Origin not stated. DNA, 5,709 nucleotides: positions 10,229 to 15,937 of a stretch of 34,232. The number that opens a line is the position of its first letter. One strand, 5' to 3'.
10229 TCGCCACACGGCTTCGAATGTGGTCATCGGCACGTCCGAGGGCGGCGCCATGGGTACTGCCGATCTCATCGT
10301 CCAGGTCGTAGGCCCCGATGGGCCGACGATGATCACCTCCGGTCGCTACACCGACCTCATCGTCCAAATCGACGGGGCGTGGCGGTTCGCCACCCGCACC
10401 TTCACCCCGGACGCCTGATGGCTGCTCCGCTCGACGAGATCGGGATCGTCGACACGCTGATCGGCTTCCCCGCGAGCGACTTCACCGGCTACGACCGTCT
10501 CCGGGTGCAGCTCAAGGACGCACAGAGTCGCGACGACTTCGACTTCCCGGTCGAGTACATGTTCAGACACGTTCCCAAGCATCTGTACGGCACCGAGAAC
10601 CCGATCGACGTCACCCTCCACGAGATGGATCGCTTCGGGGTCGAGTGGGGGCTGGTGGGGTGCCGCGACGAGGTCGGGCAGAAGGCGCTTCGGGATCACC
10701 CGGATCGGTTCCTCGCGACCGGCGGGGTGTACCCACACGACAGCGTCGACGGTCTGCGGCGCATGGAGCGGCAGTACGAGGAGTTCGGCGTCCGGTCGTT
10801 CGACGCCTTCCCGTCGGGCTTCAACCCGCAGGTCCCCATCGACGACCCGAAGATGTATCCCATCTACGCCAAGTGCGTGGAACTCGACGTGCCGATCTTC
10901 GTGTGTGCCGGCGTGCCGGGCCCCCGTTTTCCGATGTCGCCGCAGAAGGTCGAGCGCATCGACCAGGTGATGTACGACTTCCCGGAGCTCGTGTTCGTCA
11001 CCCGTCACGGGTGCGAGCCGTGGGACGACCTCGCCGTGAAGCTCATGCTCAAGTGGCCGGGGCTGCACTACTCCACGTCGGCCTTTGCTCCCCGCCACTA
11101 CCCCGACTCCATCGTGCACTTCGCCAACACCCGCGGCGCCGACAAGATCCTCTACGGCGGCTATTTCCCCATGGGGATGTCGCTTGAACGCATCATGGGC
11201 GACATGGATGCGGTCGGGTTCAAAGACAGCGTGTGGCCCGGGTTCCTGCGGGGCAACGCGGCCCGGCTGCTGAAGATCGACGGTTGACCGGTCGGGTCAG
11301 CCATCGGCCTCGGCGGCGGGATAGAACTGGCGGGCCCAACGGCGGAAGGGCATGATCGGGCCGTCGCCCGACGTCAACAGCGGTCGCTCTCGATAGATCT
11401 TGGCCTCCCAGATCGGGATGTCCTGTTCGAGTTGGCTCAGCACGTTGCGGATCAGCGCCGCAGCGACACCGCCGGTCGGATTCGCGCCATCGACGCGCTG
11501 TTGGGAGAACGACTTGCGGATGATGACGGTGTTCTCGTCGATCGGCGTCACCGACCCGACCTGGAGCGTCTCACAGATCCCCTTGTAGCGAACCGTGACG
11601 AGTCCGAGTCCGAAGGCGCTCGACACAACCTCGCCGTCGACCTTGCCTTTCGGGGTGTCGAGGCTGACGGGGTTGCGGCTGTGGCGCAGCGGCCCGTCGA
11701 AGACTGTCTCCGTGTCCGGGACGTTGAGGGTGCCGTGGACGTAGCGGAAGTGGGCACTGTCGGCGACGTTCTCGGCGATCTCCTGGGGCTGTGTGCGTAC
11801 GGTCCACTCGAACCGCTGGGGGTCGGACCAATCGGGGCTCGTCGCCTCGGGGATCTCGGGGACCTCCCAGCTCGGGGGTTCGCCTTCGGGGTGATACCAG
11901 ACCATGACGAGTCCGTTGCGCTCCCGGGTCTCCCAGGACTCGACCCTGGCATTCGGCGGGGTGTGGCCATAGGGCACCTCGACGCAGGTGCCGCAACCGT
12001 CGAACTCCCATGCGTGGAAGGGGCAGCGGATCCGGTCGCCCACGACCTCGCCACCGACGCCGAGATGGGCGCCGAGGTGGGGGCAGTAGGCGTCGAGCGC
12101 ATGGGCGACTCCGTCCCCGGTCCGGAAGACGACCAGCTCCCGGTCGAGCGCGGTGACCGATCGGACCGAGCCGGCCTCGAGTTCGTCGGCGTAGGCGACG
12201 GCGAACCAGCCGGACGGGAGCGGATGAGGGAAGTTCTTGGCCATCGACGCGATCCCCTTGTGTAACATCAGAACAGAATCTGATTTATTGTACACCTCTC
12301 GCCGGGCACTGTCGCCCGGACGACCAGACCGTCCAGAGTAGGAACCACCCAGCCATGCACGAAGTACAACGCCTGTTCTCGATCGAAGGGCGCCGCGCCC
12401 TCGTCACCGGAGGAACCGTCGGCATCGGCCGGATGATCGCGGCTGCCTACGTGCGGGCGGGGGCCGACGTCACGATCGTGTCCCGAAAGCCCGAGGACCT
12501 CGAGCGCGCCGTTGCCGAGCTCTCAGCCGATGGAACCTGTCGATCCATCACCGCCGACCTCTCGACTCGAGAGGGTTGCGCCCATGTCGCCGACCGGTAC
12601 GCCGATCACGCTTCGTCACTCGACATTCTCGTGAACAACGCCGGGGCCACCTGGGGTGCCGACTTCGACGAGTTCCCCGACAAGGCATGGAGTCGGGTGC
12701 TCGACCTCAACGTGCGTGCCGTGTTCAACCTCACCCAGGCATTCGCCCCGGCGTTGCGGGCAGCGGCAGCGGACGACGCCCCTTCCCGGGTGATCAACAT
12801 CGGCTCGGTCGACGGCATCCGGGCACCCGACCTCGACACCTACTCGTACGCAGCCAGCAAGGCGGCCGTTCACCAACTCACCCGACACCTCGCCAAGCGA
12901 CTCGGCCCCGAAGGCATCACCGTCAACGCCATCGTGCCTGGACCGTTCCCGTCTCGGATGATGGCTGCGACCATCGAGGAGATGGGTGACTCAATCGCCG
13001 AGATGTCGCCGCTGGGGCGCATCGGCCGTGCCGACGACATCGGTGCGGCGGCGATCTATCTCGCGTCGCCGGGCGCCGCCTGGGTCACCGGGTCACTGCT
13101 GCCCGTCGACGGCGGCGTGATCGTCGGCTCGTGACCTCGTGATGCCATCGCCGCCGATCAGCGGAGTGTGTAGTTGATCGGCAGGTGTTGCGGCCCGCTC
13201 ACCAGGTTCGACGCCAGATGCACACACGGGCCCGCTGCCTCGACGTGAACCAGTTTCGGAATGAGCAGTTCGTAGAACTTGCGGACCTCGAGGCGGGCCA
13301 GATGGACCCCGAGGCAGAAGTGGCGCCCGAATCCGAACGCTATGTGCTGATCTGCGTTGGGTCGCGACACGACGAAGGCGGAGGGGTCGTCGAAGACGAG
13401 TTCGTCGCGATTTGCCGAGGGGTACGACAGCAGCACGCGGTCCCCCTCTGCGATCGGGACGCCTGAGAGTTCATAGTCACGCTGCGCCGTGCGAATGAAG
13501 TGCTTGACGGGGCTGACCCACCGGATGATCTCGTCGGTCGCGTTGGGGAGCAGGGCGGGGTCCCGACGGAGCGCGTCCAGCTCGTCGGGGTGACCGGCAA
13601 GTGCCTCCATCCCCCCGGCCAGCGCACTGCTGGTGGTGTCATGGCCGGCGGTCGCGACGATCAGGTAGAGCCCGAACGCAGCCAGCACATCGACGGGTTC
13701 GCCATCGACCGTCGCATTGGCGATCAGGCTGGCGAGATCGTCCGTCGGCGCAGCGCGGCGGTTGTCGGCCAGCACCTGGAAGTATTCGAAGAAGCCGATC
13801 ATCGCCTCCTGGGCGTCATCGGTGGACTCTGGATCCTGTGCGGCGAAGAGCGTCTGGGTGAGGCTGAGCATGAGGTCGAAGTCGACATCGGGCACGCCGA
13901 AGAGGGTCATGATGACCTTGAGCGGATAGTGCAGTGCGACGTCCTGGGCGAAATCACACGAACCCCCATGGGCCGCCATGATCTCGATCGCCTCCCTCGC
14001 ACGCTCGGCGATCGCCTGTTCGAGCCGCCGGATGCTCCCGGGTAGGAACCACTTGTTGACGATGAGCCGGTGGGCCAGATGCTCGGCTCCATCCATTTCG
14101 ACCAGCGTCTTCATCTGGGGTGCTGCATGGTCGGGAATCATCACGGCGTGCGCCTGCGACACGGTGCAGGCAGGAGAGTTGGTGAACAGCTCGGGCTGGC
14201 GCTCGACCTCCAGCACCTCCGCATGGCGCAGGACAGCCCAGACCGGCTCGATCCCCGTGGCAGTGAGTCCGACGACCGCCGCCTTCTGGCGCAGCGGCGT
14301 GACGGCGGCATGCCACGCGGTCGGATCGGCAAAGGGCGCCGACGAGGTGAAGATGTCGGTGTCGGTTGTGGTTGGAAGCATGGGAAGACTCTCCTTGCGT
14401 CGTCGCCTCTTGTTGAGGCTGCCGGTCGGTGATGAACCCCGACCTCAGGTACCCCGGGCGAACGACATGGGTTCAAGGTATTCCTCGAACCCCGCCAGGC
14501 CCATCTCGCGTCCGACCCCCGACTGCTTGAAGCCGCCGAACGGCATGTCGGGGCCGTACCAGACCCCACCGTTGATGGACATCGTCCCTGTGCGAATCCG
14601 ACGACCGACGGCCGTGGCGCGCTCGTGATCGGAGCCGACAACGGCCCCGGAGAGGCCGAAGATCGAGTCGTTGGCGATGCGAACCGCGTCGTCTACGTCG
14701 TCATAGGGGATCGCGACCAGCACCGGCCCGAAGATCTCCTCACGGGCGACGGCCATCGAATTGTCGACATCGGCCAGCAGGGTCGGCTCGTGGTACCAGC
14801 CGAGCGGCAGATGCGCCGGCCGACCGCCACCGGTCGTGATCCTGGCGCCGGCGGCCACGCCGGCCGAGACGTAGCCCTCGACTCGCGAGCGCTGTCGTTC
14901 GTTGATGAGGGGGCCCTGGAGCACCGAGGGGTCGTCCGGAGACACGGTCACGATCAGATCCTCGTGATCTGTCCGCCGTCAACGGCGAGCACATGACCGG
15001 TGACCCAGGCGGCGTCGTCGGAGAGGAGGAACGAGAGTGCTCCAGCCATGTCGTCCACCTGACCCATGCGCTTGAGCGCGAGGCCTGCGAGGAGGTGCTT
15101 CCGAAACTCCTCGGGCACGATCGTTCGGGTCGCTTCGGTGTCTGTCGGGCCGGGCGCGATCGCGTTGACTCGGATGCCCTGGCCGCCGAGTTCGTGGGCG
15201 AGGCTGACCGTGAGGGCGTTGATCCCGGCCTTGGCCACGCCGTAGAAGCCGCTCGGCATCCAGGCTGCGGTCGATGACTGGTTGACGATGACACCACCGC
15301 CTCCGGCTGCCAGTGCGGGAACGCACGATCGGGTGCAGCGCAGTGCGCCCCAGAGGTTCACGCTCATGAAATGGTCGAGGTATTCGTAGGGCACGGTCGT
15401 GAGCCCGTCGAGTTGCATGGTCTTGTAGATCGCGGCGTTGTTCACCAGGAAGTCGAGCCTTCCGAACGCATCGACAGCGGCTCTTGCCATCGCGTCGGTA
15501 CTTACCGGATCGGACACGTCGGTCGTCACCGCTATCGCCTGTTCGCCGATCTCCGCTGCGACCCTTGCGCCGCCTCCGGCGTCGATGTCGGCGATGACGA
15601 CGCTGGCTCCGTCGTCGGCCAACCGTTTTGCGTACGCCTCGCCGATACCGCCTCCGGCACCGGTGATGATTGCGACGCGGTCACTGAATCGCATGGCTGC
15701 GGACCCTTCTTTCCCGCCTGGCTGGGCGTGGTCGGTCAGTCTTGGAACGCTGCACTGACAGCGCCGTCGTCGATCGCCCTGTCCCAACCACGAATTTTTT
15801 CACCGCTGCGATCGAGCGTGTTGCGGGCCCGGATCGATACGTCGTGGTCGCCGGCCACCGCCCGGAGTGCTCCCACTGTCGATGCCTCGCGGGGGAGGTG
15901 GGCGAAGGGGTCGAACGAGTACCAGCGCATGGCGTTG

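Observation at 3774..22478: Seven copies of a 27-bp AT-rich inverted-repeat operator (TAGrACA-N13-TGTwCTA) tie ~27 kb of catabolic genes into one apparent regulon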

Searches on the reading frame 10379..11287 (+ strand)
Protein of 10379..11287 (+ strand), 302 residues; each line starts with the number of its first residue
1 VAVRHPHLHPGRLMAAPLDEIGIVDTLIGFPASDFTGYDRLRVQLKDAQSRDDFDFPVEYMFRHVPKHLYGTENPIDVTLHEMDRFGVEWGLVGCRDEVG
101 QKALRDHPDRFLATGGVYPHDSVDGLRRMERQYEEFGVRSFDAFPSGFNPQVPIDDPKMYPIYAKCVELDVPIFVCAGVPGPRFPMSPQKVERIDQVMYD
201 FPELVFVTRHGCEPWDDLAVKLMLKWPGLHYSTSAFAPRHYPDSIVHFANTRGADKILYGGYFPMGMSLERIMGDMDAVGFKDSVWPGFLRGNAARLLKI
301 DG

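Call 6: search_protein_families(library=ncbifam, proteins=[window:10379-11287:+], max_evalue=0.00001)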
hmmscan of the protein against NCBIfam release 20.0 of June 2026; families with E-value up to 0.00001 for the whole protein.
window:10379-11287:+ (302 aa): 0 families

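Call 56: search_protein_families(library=pfam, proteins=[window:10379-11287:+], max_evalue=0.001)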
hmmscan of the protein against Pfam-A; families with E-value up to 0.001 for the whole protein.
window:10379-11287:+ (302 aa): 1 family
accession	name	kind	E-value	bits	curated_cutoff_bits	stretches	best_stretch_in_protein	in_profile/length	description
PF04909.20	Amidohydro_2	-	1.3e-23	84.7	26.4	1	105-299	74-288/289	Amidohydrolase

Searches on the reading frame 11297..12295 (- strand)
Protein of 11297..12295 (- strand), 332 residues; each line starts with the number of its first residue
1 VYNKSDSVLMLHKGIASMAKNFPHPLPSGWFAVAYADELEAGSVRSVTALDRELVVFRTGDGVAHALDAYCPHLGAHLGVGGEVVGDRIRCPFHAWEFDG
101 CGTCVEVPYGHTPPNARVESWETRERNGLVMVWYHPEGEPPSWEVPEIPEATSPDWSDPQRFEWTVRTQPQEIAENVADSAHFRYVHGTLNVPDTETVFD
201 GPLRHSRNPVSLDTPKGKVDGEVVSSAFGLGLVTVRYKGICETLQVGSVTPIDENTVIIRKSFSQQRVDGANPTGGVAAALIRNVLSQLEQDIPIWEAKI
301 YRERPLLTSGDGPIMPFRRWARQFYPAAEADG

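Call 6: search_protein_families(library=ncbifam, proteins=[window:11297-12295:-], max_evalue=0.00001)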
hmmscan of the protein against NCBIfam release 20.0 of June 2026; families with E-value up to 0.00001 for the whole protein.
window:11297-12295:- (332 aa): 2 families
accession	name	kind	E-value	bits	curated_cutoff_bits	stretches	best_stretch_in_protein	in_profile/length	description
NF052579.1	BetMthstMoxSdmAMthl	equivalog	4.1e-19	68.8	600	1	30-188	18-179/351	4beta-methylsterol monooxygenase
TIGR02378.1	nirD_assim_sml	equivalog_domain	2.3e-08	34.1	74.65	1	30-132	2-103/105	nitrite reductase small subunit NirD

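Call 56: search_protein_families(library=pfam, proteins=[window:11297-12295:-], max_evalue=0.001)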
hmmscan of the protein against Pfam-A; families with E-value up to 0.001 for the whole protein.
window:11297-12295:- (332 aa): 4 families
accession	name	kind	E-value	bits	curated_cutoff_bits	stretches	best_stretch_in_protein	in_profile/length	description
PF19298.5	KshA_C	-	9.8e-40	137.3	23.3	1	132-325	1-207/207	3-Ketosteroid 9alpha-hydroxylase C-terminal domain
PF00355.32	Rieske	-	9.4e-22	77.2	20.3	1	30-111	2-82/88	Rieske [2Fe-2S] domain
PF13806.12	Rieske_2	-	0.00014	22.2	27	1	30-132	2-103/104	Rieske-like [2Fe-2S] domain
PF19112.6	VanA_C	-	0.00087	19.9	23.5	0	167-190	2-25/193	Vanillate O-demethylase oxygenase C-terminal domain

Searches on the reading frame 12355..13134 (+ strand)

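Call 7: search_protein_families(library=ncbifam, proteins=[window:12355-13134:+], max_evalue=0.00001)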
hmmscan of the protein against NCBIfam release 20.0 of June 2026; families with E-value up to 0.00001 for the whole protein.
window:12355-13134:+ (259 aa): 228 families (the best 25 are shown)
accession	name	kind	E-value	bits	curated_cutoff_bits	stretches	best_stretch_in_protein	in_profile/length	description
NF006070.0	PRK08213.1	subfamily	1.1e-74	251.3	279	1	2-256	2-257/259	gluconate 5-dehydrogenase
NF005559.1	PRK07231.1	subfamily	1.3e-61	208.2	215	1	10-256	2-248/249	glucose 1-dehydrogenase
NF009466.0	PRK12826.1-2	subfamily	6.2e-57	192.9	222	1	12-256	3-245/248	3-oxoacyl-ACP reductase FabG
NF004198.0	PRK05653.1-3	equivalog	9.2e-54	182.5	296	1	10-256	5-247/248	3-oxoacyl-ACP reductase FabG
NF009468.0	PRK12826.1-4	equivalog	1.4e-51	175.7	318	1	9-257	4-249/256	SDR family oxidoreductase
NF004778.0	PRK06124.1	equivalog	2.4e-51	174.6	303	1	5-257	4-254/256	SDR family oxidoreductase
NF006693.0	PRK09242.1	equivalog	1.1e-49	168.9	328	1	5-256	3-254/258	SDR family oxidoreductase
TIGR01832.1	kduD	equivalog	2.5e-49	168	338.85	1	8-256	1-246/248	2-dehydro-3-deoxy-D-gluconate 5-dehydrogenase KduD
TIGR01830.1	3oxo_ACP_reduc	equivalog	6.8e-49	166.7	297.75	1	15-255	1-238/239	3-oxoacyl-[acyl-carrier-protein] reductase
NF052558.1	MBtsdlDhBudC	equivalog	6.9e-49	166.7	270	1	12-255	3-241/250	meso-2,3-butanediol dehydrogenase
NF004197.0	PRK05653.1-1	equivalog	6.5e-47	160.3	332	1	10-256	5-247/249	3-oxoacyl-ACP reductase FabG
NF005711.0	PRK07523.1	subfamily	8.2e-47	159.9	413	1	5-256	3-252/255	SDR family oxidoreductase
NF004202.0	PRK05653.2-2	equivalog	8.5e-47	159.9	333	1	9-257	4-249/259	3-oxoacyl-ACP reductase FabG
NF009464.0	PRK12824.1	subfamily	5.9e-46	157.1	269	1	13-255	3-242/245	3-oxoacyl-ACP reductase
NF005873.0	PRK07814.1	equivalog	6.9e-46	156.8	346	1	7-256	5-252/263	SDR family oxidoreductase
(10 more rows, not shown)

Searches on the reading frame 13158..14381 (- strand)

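Call 7: search_protein_families(library=ncbifam, proteins=[window:13158-14381:-], max_evalue=0.00001)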
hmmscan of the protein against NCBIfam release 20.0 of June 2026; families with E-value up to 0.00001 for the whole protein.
window:13158-14381:- (407 aa): 7 families
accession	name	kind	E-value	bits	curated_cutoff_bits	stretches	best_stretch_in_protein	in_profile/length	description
NF041802.1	P450_SolI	exception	2.5e-36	125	850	1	92-400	108-418/424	solanimycin biosynthesis cytochrome P450 SolI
TIGR04458.1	CYP450_TxtE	equivalog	4.6e-33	114.4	500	1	48-387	35-385/403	4-nitrotryptophan synthase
TIGR04538.1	P450_cycloAA_1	subfamily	6.4e-32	110.9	500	1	48-401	33-391/395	cytochrome P450, cyclodipeptide synthase-associated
NF045816.1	PentlenlactSyn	equivalog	7e-32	110.6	700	1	30-387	22-376/396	pentalenolactone synthase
TIGR04515.1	P450_rel_GT_act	subfamily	3.1e-29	102.5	343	1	48-402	54-385/386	P450-derived glycosyltransferase activator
NF041177.1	Cyp119_Thmprot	equivalog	4.1e-29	101.5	680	1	87-382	62-345/368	cytochrome P450 Cyp119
NF050147.1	aminopyruv_ApyO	equivalog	8.3e-10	37.9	525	1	82-374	69-390/444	RiPP biosynthesis cytochrome P450 ApyO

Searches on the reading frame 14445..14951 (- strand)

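Call 7: search_protein_families(library=ncbifam, proteins=[window:14445-14951:-], max_evalue=0.00001)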
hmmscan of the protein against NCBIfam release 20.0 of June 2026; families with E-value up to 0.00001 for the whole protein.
window:14445-14951:- (168 aa): 37 families (the best 25 are shown)
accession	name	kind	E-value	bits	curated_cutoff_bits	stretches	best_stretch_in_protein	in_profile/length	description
TIGR04284.1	aldehy_Rv0768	hypoth_equivalog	6.2e-71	239.8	775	1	4-164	316-476/480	aldehyde dehydrogenase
TIGR01804.1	BADH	equivalog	5.3e-44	150.5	668.6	1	9-160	312-465/467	betaine-aldehyde dehydrogenase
NF045736.1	PaDhStyDRhodo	equivalog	4.6e-43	147.5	800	1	5-156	318-467/479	phenylacetaldehyde dehydrogenase StyD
NF045735.1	PaDhStyDPseudo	equivalog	3.6e-39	134.8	850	1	7-163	323-478/483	phenylacetaldehyde dehydrogenase StyD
NF010000.0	PRK13473.1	subfamily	1.1e-38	133.1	615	1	4-159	311-465/475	aminobutyraldehyde dehydrogenase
NF006916.0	PRK09407.1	equivalog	3.7e-38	131.4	521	1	13-164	337-490/526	succinic semialdehyde dehydrogenase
NF009725.0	PRK13252.1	equivalog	1.7e-37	129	593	1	5-159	316-472/488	betaine-aldehyde dehydrogenase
TIGR01780.1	SSADH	subfamily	1.9e-36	125.9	646.35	1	7-160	294-446/448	succinate-semialdehyde dehydrogenase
TIGR02299.1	HpaE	equivalog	2.1e-36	125.6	638.35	1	5-161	310-471/488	5-carboxymethyl-2-hydroxymuconate semialdehyde dehydrogenase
NF006915.0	PRK09406.1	equivalog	5.1e-34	117.9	730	1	4-158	296-448/457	NADP-dependent succinic semialdehyde dehydrogenase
NF042989.1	AldDh_AldH_Clos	equivalog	1.5e-32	113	800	1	4-159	297-450/458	aldehyde dehydrogenase AldH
TIGR03216.1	OH_muco_semi_DH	equivalog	9.9e-32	110.1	693.25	1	4-160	314-473/481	2-hydroxymuconic semialdehyde dehydrogenase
NF050026.1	AcaldDHExaC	equivalog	3.2e-31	108.5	900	1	3-158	328-485/503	acetaldehyde dehydrogenase ExaC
NF007497.0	PRK10090.1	equivalog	5.1e-29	101.4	500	1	10-160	323-471/480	aldehyde dehydrogenase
NF052305.1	DioxValDhHalo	equivalog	1e-28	100.5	750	1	12-158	322-473/483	2,5-dioxovalerate dehydrogenase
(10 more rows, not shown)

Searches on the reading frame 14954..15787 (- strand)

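Call 7: search_protein_families(library=ncbifam, proteins=[window:14954-15787:-], max_evalue=0.00001)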
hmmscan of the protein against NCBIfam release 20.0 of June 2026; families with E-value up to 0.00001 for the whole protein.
window:14954-15787:- (277 aa): 228 families (the best 25 are shown)
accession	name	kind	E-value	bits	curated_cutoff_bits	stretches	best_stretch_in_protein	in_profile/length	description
NF005853.0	PRK07774.1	equivalog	6.6e-105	350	303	1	32-276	2-249/250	SDR family oxidoreductase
NF005559.1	PRK07231.1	subfamily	3.3e-69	233.1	215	1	33-274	1-248/249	glucose 1-dehydrogenase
NF052558.1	MBtsdlDhBudC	equivalog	1.9e-53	181.6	270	1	34-273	1-241/250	meso-2,3-butanediol dehydrogenase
NF004791.0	PRK06138.1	equivalog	2.2e-53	181.1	312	1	32-274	1-250/252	SDR family oxidoreductase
NF047923.1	pyridox_DH_SDR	equivalog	1.1e-51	175.7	325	1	35-274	2-241/243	pyridoxal 4-dehydrogenase, SDR-type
NF004198.0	PRK05653.1-3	equivalog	3.2e-51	174.2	296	1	34-273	5-246/248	3-oxoacyl-ACP reductase FabG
NF009466.0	PRK12826.1-2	subfamily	9.3e-50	169.4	222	1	36-275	3-246/248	3-oxoacyl-ACP reductase FabG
NF004773.0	PRK06113.1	equivalog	1.5e-49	168.8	367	1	30-274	5-251/255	7-alpha-hydroxysteroid dehydrogenase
NF004818.0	PRK06172.1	equivalog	1.4e-48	165.5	336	1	31-274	2-251/253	SDR family oxidoreductase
NF005681.0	PRK07478.1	subfamily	4.5e-47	160.6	267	1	32-273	2-249/254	SDR family oxidoreductase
NF005909.0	PRK07890.1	subfamily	5.5e-47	160.2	258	1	32-274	3-258/260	short chain dehydrogenase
TIGR01830.1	3oxo_ACP_reduc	equivalog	1.4e-46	159.2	297.75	1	39-272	1-237/239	3-oxoacyl-[acyl-carrier-protein] reductase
NF006121.0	PRK08265.1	subfamily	5.5e-46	157.2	294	1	33-272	4-244/263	short chain dehydrogenase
NF009468.0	PRK12826.1-4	equivalog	8.4e-46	156.7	318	1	32-274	3-248/256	SDR family oxidoreductase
NF005067.0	PRK06484.1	equivalog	2.3e-45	155.1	713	1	35-274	272-512/524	short chain dehydrogenase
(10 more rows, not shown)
